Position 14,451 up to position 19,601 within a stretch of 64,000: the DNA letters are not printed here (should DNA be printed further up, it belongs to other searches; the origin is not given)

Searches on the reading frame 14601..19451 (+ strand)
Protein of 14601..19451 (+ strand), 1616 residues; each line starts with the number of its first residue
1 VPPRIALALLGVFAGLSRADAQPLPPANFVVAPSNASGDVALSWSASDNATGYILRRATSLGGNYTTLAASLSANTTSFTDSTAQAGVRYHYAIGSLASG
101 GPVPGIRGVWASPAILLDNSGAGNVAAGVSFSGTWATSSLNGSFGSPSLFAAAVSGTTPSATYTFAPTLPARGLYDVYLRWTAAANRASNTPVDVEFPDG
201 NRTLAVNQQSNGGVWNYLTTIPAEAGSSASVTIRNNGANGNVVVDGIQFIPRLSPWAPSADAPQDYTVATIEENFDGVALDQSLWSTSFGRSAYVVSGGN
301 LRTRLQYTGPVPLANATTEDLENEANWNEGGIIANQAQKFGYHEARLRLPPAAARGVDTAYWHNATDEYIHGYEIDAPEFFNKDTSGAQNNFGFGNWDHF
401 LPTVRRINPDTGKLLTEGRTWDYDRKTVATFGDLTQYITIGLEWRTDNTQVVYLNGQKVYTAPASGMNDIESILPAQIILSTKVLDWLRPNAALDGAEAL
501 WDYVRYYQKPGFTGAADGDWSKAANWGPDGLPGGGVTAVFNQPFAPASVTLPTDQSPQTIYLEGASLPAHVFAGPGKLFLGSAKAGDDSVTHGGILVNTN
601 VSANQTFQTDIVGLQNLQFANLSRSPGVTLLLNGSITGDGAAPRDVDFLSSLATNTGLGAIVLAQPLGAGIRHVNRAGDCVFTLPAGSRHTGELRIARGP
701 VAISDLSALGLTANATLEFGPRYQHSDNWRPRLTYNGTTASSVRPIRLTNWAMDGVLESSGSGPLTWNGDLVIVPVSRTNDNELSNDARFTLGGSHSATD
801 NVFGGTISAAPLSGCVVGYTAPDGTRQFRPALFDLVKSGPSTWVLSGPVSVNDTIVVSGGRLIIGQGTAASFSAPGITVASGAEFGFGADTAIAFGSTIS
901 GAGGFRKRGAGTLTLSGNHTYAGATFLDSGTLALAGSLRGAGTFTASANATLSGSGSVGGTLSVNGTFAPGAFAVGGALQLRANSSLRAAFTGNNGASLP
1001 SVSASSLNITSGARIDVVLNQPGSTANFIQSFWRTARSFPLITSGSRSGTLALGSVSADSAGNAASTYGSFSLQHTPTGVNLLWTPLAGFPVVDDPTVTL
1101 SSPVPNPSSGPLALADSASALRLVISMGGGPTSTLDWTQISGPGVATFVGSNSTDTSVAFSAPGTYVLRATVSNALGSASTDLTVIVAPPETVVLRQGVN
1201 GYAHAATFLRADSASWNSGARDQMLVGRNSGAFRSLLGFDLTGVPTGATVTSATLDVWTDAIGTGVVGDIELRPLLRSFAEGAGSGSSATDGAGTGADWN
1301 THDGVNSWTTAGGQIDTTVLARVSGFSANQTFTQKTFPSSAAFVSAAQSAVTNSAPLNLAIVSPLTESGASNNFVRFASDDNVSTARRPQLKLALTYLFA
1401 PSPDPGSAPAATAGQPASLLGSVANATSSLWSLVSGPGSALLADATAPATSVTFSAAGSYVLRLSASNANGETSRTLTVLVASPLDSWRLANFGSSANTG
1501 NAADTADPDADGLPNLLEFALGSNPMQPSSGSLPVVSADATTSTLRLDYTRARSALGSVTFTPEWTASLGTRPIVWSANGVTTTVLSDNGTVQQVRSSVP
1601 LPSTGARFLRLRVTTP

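Call 42: search_protein_families(library=pfam, proteins=[window:14601-19451:+], max_evalue=0.001)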
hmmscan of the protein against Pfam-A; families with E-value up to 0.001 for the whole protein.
window:14601-19451:+ (1616 aa): 6 families
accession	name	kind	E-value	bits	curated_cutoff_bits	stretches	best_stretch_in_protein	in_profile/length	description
PF25275.1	Golvesin_C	-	3.3e-22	79.4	31.6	1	127-249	9-130/132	Golvesin C-terminal domain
PF00801.26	PKD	-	1.8e-12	47.5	23.5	2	1410-1481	10-80/80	PKD domain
PF22352.2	K319L-like_PKD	-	2.8e-10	40.5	27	1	1132-1187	28-84/84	K319L-like, PKD domain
PF12951.13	PATR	-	3.4e-10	40.2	27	1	906-934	2-30/30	Passenger-associated-transport-repeat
PF18981.6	InlK_D3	-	6.6e-05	23.3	25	0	1450-1481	42-73/75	Internalin K domain (D3/D4)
PF24517.2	CBM96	-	0.00044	20.6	26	0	1203-1261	7-66/164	Carbohydrate-binding module family 96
